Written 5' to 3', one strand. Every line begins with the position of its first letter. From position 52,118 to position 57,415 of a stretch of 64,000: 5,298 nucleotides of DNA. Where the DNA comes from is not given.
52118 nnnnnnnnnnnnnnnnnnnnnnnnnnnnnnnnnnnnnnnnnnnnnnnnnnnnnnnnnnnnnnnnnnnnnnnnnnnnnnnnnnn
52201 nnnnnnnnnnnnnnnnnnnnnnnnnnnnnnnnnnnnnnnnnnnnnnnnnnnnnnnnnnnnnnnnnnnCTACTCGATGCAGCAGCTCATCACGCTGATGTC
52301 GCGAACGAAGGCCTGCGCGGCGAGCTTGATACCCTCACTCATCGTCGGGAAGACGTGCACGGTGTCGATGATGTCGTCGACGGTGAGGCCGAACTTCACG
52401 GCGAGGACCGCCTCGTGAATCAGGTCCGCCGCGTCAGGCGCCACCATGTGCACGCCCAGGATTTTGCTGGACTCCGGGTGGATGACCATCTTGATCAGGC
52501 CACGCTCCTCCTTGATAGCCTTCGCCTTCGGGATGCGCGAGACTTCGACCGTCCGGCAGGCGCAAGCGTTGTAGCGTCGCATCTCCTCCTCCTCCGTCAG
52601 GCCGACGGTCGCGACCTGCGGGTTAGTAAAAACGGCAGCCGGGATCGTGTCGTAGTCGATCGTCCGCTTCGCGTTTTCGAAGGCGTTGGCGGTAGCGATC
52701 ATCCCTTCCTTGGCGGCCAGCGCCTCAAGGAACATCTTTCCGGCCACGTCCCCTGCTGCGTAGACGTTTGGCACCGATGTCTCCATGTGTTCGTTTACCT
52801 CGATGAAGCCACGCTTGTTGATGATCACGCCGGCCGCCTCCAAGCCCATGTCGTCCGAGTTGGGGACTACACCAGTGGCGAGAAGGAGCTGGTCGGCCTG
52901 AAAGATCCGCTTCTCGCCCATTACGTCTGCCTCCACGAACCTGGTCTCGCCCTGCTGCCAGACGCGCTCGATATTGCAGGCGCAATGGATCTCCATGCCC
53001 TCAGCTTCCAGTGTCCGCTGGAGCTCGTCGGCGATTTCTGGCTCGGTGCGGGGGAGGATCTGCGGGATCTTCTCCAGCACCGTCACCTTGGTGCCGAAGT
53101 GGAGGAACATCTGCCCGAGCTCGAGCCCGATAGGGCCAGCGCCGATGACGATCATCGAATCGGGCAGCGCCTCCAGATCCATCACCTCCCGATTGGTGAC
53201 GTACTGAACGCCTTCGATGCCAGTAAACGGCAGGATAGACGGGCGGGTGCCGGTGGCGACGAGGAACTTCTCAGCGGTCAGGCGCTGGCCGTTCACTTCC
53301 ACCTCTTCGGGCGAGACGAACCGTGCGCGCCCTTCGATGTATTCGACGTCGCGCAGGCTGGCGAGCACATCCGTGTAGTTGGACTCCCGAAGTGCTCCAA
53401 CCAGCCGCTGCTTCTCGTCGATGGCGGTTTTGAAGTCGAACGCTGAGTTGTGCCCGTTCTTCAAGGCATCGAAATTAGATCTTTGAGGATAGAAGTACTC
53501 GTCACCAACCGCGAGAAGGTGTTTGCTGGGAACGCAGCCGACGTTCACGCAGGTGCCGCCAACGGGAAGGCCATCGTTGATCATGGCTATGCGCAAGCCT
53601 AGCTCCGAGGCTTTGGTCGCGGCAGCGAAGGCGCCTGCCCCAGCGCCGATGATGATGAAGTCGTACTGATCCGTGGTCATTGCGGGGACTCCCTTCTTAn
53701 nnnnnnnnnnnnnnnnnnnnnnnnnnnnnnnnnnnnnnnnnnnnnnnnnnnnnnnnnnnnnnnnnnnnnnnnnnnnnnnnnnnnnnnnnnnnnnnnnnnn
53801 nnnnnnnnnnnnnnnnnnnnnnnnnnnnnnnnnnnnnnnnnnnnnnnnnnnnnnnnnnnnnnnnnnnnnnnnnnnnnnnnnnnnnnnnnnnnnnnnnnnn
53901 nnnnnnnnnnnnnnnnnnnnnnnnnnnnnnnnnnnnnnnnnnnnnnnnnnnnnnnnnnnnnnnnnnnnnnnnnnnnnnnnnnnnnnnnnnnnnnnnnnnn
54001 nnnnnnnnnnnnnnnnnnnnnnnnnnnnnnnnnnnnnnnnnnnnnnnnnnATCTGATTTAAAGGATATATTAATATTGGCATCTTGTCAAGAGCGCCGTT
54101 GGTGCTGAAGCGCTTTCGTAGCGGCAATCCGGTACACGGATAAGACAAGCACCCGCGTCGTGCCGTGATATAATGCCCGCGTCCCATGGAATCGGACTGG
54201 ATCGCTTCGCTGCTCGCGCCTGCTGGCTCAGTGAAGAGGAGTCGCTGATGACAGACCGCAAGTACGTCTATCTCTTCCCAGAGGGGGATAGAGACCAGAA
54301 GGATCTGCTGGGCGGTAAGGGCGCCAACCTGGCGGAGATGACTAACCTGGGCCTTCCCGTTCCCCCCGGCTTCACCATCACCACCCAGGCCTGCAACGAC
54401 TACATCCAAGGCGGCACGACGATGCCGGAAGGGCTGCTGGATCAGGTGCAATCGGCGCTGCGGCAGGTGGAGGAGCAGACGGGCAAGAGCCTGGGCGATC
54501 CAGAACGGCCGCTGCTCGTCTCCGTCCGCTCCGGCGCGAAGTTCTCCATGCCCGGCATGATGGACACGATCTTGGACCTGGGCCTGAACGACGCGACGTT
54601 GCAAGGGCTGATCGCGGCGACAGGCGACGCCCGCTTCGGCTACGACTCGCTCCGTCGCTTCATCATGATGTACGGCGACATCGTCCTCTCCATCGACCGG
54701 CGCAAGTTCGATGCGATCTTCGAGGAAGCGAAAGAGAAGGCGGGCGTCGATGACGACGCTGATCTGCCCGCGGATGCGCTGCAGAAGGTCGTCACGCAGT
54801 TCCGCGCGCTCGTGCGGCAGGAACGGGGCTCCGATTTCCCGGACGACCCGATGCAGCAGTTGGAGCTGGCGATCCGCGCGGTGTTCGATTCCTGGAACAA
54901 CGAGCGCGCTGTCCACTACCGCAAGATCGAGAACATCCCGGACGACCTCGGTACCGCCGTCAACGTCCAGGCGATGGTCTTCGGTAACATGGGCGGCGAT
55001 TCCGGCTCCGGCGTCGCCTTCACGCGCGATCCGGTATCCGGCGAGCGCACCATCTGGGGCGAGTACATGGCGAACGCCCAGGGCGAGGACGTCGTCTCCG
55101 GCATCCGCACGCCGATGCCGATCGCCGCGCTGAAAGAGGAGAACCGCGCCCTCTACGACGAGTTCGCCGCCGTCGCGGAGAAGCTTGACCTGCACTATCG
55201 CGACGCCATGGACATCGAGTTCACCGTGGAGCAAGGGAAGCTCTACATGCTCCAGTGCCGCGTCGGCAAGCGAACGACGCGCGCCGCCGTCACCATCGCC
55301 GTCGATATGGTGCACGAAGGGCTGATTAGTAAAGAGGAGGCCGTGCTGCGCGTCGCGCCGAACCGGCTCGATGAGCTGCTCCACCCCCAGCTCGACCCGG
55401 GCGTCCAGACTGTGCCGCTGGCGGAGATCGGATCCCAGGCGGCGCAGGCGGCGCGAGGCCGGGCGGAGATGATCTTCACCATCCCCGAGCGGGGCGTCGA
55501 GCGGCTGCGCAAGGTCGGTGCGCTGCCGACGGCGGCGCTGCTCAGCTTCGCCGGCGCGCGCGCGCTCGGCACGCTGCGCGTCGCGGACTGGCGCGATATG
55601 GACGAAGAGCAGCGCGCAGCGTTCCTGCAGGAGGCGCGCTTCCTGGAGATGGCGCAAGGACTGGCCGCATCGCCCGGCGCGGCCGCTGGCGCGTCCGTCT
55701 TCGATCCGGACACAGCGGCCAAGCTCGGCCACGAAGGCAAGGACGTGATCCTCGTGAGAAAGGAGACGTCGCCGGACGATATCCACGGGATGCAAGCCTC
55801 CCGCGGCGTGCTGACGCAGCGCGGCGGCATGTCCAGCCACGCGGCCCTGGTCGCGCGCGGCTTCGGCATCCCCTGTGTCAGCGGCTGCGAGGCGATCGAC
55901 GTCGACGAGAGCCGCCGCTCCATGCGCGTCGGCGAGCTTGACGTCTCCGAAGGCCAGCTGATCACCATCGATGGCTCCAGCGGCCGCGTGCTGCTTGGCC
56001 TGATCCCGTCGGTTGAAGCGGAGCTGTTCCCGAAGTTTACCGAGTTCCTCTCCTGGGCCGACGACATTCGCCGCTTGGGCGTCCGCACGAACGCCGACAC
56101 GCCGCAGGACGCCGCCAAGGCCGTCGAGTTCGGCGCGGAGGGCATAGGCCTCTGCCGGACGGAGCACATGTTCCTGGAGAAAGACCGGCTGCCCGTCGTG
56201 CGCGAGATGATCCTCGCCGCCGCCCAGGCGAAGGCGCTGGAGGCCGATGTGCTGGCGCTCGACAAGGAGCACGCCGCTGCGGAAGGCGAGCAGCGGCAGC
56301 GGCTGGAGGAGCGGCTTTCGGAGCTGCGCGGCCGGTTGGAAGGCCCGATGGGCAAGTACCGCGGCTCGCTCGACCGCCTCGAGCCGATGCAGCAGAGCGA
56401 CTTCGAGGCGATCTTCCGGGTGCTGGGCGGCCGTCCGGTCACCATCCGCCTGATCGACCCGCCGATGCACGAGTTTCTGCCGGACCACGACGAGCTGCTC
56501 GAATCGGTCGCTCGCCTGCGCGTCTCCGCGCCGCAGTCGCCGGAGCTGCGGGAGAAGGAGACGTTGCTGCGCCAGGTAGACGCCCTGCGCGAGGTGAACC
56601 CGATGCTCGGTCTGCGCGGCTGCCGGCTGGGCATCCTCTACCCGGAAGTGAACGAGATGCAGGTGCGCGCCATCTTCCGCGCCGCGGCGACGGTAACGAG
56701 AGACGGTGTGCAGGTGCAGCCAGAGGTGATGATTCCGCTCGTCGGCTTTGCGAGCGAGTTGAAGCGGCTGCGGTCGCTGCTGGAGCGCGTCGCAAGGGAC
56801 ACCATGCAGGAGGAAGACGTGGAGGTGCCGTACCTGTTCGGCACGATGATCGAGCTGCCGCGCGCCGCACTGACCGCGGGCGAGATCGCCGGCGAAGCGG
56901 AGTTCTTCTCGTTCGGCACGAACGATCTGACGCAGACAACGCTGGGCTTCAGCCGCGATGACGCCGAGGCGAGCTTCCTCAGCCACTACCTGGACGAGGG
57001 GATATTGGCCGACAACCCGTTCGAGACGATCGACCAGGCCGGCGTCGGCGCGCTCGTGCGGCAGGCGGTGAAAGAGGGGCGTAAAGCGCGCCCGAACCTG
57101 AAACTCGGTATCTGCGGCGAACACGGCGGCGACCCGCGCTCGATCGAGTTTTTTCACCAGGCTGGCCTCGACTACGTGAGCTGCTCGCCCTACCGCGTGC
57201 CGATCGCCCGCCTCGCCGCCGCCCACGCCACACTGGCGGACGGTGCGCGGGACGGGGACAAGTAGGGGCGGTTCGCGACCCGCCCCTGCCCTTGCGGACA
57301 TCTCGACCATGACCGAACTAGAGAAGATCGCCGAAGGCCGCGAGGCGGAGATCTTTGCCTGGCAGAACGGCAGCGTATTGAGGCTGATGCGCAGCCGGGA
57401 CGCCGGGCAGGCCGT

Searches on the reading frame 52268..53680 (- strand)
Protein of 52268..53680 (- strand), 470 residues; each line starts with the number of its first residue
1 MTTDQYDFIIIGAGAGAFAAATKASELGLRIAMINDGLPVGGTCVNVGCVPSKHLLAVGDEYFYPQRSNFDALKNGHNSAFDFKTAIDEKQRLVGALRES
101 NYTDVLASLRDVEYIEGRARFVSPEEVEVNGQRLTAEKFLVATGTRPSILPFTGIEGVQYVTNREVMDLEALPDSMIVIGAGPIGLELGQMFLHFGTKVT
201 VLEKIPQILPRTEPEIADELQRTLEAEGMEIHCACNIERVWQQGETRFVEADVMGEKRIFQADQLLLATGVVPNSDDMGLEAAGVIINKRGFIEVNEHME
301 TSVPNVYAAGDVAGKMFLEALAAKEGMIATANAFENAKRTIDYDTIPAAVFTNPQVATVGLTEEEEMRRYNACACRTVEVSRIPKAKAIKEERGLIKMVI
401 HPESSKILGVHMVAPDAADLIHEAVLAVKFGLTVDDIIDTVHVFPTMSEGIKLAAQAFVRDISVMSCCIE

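Call 72: search_protein_families(library=pfam, proteins=[window:52268-53680:-], max_evalue=0.01)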
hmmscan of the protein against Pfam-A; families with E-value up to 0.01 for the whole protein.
window:52268-53680:- (470 aa): 14 families
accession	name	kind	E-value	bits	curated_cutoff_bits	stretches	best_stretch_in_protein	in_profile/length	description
PF07992.20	Pyr_redox_2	-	6.4e-63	213.3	26.1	1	6-323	1-288/291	Pyridine nucleotide-disulphide oxidoreductase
PF02852.28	Pyr_redox_dim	-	2.6e-32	111.7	25.3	1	346-454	1-109/110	Pyridine nucleotide-disulphide oxidoreductase, dimerisation domain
PF00070.33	Pyr_redox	-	1.4e-16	61.2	22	1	176-247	2-73/82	Pyridine nucleotide-disulphide oxidoreductase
PF13738.12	Pyr_redox_3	-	2.2e-14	53.9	30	1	126-310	115-305/305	Pyridine nucleotide-disulphide oxidoreductase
PF01134.28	GIDA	-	1.6e-08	34.4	22.1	1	7-145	1-150/391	Glucose inhibited division protein A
PF03486.20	HI0933_like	-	2.3e-07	30.9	50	0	7-37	2-32/244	HI0933-like protein Rossmann domain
PF00890.30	FAD_binding_2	-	1.2e-06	28.4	20.4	1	7-44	1-38/414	FAD binding domain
PF12831.13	FAD_oxidored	-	1.2e-05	25.3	27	1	7-54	1-48/416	FAD dependent oxidoreductase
PF01946.23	Thi4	-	0.0002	21.1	26.2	0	6-48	18-61/235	Thi4 family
PF01266.30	DAO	-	0.00044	20.3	27.9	0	217-271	152-204/353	FAD dependent oxidoreductase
PF13450.12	NAD_binding_8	-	0.00067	20.3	21.9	0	10-44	1-35/68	NAD(P)-binding Rossmann-like domain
PF02737.24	3HCDH_N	-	0.0015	18.9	22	1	177-230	3-56/180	3-hydroxyacyl-CoA dehydrogenase, NAD binding domain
PF01494.25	FAD_binding_3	-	0.0032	17.2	22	0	177-209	5-37/349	FAD binding domain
PF01262.27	AlaDh_PNT_C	-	0.0048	16.8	23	0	174-220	29-75/214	Alanine dehydrogenase/PNT, C-terminal domain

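Call 73: search_protein_families(library=ncbifam, proteins=[window:52268-53680:-], max_evalue=0.001)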
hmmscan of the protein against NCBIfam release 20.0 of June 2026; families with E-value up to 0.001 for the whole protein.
window:52268-53680:- (470 aa): 63 families (the best 25 are shown)
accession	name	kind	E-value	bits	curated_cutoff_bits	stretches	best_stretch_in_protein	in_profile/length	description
TIGR02053.1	MerA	equivalog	1.6e-164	548.3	454.45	1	6-469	1-464/465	mercury(II) reductase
TIGR01350.1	lipoamide_DH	equivalog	8e-120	400.6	408.8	1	5-459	1-455/461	dihydrolipoyl dehydrogenase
NF010311.1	PRK13748.1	subfamily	1.7e-105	354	600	1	5-468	97-558/560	mercury(II) reductase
NF004991.0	PRK06370.1-3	subfamily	1.6e-100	337.1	620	1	3-462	33-491/509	FAD-containing oxidoreductase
NF004947.0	PRK06292.2-5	equivalog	4.6e-99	332.4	592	1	4-456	2-456/474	dihydrolipoyl dehydrogenase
NF004776.0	PRK06116.1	equivalog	5.8e-98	328.8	480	1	3-449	2-444/450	glutathione-disulfide reductase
NF004946.0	PRK06292.2-4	subfamily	4.2e-92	309.4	634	1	4-456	2-468/487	dihydrolipoyl dehydrogenase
NF004992.0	PRK06370.1-4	equivalog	1.7e-90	303.6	629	1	3-451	2-448/459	FAD-containing oxidoreductase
TIGR01424.1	gluta_reduc_2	equivalog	1.7e-89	300.4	606.05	1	6-450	3-441/446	glutathione-disulfide reductase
NF004944.0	PRK06292.2-2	equivalog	1.7e-87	294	619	1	5-455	3-449/460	dihydrolipoyl dehydrogenase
NF004943.0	PRK06292.2-1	equivalog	7.4e-86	288.7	432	1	4-458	2-455/456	dihydrolipoyl dehydrogenase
NF003585.0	PRK05249.1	equivalog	1.6e-85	287.4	465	1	3-456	4-455/464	Si-specific NAD(P)(+) transhydrogenase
NF005883.0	PRK07845.1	equivalog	2.3e-84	284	479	1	8-459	5-460/466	NAD(P)H-quinone dehydrogenase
NF041853.1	hythiocyan_redase_MerA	equivalog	8.3e-84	281.9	650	1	5-451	3-434/440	hypothiocyanous acid reductase MerA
TIGR01421.1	gluta_reduc_1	equivalog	2.1e-83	281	556.15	1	5-450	2-445/450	glutathione-disulfide reductase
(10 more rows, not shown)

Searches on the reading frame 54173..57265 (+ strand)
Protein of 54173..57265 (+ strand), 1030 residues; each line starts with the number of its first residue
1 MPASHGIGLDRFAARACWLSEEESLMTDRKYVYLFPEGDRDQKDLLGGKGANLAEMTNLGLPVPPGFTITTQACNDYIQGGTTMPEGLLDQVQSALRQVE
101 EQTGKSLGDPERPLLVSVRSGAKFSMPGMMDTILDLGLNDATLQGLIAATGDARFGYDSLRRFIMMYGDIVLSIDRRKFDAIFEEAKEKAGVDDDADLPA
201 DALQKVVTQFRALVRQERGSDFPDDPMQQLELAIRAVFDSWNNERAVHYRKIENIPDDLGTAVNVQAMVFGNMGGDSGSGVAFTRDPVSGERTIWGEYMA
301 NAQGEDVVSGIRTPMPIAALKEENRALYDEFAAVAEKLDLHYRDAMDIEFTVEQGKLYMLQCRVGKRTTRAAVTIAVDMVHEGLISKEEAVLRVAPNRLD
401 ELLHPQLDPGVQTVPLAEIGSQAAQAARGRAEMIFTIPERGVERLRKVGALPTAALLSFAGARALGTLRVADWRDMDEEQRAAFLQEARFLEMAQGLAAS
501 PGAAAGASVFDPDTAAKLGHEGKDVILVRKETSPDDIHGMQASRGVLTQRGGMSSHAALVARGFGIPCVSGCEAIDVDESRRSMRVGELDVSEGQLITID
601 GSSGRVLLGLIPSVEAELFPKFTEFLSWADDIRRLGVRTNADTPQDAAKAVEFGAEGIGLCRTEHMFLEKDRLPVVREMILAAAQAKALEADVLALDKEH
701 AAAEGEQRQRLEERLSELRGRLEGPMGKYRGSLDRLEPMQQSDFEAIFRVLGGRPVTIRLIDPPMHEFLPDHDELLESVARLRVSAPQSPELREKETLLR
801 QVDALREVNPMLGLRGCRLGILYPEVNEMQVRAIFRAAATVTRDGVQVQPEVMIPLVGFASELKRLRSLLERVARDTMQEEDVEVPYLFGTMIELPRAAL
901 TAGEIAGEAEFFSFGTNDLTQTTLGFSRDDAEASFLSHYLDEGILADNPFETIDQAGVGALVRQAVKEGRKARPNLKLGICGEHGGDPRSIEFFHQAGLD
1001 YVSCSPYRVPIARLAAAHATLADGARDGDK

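Call 64: list_cluster_members(proteins=[P0001, P0056, P0085, P0105, window:54173-57265:+, window:52268-53680:-])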
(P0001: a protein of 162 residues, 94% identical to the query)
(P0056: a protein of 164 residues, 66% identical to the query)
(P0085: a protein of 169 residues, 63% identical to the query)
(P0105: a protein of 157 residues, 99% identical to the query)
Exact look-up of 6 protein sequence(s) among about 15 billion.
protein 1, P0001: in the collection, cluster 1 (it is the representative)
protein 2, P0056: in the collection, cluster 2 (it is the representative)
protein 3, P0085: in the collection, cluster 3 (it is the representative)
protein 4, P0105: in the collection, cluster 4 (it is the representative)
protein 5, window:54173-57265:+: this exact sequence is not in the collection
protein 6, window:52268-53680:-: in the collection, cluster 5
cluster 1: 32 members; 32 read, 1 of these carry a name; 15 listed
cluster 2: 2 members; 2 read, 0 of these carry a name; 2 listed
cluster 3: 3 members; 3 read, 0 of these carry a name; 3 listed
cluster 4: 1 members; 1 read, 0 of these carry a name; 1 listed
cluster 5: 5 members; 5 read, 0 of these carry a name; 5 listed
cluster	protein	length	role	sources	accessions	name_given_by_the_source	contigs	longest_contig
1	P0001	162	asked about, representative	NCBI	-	-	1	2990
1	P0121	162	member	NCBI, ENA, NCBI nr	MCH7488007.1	MAG: CBS domain-containing protein [Chloroflexi bacterium] | CBS domain-containing protein [Chloroflexota bacterium]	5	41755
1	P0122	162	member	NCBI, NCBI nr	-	-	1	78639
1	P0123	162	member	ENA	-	-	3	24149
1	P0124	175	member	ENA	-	-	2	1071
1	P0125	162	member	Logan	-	-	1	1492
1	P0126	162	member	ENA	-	-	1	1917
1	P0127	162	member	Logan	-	-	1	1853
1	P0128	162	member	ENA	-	-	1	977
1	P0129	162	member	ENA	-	-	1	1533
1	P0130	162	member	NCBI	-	-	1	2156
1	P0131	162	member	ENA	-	-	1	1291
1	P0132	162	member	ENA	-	-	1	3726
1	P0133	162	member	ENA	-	-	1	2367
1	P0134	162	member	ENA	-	-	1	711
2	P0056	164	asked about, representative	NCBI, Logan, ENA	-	-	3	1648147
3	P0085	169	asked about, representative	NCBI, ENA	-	-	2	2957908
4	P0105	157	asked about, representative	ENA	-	-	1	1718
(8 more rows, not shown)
